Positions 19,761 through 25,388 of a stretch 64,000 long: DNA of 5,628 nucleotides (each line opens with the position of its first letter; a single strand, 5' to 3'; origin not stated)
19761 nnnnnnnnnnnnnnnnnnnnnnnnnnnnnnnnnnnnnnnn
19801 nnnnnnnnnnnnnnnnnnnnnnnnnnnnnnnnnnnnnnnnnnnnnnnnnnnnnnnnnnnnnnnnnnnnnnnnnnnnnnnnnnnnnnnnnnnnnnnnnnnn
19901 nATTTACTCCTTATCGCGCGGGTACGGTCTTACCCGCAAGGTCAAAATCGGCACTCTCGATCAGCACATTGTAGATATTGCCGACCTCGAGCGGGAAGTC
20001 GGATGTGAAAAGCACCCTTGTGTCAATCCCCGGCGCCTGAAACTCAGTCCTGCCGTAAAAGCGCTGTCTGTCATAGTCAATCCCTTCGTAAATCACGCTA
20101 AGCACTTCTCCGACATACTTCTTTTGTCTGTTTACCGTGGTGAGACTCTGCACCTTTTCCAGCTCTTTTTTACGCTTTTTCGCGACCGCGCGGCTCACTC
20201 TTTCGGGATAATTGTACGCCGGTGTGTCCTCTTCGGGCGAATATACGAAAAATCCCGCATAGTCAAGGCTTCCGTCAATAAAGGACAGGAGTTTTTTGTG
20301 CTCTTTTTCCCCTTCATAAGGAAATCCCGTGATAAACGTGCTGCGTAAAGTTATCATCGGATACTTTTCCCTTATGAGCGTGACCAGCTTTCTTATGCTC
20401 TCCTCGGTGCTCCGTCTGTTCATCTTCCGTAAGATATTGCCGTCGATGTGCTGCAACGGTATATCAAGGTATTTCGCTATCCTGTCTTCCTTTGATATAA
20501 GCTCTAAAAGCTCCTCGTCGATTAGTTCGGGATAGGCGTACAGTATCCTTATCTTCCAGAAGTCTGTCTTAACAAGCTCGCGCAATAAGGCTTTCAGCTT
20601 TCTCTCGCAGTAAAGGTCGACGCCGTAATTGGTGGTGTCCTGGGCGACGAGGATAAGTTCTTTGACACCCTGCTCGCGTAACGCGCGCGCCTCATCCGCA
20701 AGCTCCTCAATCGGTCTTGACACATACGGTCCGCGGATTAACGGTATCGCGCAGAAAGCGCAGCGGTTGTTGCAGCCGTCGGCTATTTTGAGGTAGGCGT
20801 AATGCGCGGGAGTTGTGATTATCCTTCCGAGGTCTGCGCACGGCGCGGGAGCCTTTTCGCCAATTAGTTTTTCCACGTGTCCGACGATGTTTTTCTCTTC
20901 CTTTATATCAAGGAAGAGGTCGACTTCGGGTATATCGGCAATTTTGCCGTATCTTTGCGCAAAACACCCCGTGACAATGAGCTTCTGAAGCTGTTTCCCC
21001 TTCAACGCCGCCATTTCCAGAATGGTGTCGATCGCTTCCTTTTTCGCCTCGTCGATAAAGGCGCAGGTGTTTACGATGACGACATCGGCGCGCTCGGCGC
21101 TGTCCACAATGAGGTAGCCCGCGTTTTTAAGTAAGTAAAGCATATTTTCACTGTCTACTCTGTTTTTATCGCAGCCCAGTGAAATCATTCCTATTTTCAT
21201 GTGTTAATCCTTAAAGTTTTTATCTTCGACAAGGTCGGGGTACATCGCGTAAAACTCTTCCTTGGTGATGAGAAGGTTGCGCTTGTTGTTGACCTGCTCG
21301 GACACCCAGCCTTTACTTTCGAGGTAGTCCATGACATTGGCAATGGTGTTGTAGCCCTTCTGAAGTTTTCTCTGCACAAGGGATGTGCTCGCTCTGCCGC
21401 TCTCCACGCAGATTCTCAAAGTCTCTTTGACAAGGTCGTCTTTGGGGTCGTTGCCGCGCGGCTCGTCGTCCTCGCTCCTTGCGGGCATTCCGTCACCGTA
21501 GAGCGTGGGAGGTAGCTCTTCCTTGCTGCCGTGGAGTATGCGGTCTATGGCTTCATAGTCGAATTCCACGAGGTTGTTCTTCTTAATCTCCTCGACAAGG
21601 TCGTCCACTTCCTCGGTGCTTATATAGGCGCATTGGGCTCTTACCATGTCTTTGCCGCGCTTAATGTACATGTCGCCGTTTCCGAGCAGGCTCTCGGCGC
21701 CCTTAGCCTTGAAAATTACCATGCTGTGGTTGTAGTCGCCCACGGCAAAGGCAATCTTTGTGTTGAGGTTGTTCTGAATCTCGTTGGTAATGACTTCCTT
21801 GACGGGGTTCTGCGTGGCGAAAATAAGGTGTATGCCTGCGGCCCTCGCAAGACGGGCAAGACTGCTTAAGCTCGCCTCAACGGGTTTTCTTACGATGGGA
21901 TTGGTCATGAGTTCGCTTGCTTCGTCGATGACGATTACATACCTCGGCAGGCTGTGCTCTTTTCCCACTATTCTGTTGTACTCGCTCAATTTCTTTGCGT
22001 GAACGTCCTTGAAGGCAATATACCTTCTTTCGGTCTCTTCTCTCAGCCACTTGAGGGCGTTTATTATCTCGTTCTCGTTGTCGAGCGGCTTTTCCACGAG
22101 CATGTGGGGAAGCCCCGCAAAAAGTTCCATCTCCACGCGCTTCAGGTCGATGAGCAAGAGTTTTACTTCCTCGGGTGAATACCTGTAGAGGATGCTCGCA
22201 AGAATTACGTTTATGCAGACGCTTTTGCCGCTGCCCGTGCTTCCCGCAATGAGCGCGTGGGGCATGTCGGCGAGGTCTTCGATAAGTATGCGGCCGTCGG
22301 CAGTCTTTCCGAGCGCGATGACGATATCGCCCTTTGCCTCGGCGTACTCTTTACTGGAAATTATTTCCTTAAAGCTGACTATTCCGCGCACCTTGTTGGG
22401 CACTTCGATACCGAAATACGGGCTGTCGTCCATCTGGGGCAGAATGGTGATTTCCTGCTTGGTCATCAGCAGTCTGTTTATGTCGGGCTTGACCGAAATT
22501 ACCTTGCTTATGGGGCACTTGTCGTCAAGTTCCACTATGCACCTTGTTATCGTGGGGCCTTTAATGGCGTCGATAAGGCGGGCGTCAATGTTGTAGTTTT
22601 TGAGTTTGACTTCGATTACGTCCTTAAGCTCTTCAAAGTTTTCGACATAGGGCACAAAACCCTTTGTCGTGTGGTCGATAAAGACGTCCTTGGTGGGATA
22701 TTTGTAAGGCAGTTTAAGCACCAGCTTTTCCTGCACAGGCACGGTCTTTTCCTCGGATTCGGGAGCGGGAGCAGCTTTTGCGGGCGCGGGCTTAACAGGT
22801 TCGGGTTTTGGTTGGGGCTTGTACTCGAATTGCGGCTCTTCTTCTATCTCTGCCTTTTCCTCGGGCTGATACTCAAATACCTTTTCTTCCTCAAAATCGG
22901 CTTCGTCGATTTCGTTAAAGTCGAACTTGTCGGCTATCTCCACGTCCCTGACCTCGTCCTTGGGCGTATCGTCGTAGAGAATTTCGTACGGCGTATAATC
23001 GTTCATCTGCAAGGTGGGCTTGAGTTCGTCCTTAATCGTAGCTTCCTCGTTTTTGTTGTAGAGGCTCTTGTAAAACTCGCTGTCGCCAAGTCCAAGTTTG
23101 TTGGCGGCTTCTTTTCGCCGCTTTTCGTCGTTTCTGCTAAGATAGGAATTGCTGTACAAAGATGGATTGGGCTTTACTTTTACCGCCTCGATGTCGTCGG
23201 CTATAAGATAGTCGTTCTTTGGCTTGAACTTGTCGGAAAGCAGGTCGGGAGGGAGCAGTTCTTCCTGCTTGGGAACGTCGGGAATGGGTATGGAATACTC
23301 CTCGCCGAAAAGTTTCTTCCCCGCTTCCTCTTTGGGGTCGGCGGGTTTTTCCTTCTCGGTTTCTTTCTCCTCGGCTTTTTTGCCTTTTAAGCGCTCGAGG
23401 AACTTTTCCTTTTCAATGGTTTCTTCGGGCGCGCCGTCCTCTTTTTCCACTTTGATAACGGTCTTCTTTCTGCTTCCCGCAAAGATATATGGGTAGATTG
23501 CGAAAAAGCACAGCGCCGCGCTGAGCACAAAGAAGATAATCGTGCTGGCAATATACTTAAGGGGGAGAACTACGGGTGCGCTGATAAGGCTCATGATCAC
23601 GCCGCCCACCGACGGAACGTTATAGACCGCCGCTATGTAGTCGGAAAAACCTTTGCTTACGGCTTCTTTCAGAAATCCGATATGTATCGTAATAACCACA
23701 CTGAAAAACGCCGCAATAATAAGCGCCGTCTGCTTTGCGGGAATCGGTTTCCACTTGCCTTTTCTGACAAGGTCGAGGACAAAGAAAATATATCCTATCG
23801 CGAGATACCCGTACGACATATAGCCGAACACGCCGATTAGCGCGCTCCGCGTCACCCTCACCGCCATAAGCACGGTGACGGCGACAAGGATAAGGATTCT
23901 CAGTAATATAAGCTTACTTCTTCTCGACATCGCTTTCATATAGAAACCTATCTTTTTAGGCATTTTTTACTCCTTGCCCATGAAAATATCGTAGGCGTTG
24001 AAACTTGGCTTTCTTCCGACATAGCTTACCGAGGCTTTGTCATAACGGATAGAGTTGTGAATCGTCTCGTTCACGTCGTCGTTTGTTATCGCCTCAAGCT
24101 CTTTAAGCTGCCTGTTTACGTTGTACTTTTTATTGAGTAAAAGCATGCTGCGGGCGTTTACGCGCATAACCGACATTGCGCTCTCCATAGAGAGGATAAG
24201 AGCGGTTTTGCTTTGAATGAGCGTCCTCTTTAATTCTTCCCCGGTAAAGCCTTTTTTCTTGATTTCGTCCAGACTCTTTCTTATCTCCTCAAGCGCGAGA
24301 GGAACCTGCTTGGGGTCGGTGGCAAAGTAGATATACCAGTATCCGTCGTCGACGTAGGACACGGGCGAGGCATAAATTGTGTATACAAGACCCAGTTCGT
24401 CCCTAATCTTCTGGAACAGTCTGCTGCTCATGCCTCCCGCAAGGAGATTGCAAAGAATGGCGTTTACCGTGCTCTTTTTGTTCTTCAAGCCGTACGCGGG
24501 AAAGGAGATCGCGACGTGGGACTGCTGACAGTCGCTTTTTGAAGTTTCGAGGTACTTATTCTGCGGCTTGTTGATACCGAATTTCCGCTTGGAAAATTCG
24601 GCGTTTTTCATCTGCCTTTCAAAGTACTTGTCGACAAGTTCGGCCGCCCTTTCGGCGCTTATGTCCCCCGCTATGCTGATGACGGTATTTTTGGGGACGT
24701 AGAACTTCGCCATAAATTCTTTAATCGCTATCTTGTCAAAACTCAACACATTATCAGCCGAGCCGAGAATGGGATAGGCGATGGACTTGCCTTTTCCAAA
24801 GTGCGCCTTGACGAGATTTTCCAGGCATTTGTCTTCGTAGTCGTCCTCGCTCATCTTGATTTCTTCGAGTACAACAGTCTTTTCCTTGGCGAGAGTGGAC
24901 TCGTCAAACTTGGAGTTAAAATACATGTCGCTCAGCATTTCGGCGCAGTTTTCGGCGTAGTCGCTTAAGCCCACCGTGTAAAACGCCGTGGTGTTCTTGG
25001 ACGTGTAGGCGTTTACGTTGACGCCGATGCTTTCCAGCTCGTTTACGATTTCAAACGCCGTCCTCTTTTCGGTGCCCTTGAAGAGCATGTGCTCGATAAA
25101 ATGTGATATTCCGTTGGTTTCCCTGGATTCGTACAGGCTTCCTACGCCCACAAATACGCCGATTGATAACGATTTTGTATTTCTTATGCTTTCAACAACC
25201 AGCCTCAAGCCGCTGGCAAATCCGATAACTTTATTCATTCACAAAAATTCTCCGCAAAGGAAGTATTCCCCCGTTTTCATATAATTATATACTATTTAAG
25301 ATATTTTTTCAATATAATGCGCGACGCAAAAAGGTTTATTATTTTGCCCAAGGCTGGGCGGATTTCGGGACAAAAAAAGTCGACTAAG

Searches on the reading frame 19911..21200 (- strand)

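Call 10: search_protein_families(library=pfam, proteins=[window:19911-21200:-], max_evalue=0.001)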
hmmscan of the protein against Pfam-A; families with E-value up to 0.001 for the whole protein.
window:19911-21200:- (429 aa): 3 families
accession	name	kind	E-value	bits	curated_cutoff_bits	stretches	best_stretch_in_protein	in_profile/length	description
PF00919.26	UPF0004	-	3.5e-26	91.5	27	1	2-96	1-96/98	Uncharacterized protein family UPF0004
PF04055.27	Radical_SAM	-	2.3e-21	77.1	29.5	1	139-308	3-166/166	Radical SAM superfamily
PF18693.7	TRAM_2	-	8.8e-12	45.5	27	1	363-426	1-63/63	TRAM domain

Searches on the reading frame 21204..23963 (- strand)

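Call 10: search_protein_families(library=pfam, proteins=[window:21204-23963:-], max_evalue=0.001)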
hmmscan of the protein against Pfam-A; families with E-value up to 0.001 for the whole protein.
window:21204-23963:- (919 aa): 6 families
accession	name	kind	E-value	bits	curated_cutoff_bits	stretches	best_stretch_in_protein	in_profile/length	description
PF01580.24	FtsK_SpoIIIE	-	4e-39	134.8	24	1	532-720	3-219/221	FtsK/SpoIIIE family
PF09397.16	FtsK_gamma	-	8.8e-14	51.4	30.6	1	840-898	2-61/63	Ftsk gamma domain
PF17854.6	FtsK_alpha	-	1.7e-11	44.6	22.9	1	437-523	16-101/101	FtsK alpha domain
PF12846.13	AAA_10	-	1.1e-05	25.1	27.5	0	568-615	22-64/362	AAA-like domain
PF05872.18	HerA_C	-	0.00041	19.6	22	0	672-742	256-322/502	Helicase HerA-like C-terminal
PF01935.23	DUF87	-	0.00083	20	23.2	0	568-606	24-59/220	Helicase HerA, central domain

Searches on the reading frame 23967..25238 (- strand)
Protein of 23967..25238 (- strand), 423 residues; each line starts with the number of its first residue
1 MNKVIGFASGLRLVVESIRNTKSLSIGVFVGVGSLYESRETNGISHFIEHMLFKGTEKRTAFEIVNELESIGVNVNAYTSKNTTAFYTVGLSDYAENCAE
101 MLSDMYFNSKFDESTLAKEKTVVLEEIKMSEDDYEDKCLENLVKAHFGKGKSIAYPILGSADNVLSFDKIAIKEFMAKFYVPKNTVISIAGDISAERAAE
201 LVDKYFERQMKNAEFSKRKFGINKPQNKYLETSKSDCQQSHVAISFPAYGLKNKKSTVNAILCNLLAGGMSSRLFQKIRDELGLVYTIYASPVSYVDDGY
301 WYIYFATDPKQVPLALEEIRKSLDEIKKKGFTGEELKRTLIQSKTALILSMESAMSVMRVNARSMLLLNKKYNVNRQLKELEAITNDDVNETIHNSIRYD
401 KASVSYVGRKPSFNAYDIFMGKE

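Call 10: search_protein_families(library=pfam, proteins=[window:23967-25238:-], max_evalue=0.001)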
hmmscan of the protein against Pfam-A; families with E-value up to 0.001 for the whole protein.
window:23967-25238:- (423 aa): 2 families
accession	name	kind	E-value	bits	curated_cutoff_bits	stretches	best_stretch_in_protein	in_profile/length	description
PF05193.26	Peptidase_M16_C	-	1.2e-38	133.2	23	1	171-340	6-178/181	Peptidase M16 inactive domain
PF00675.25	Peptidase_M16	-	1.1e-36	126.4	22.3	1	14-149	3-138/149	Insulinase (Peptidase family M16)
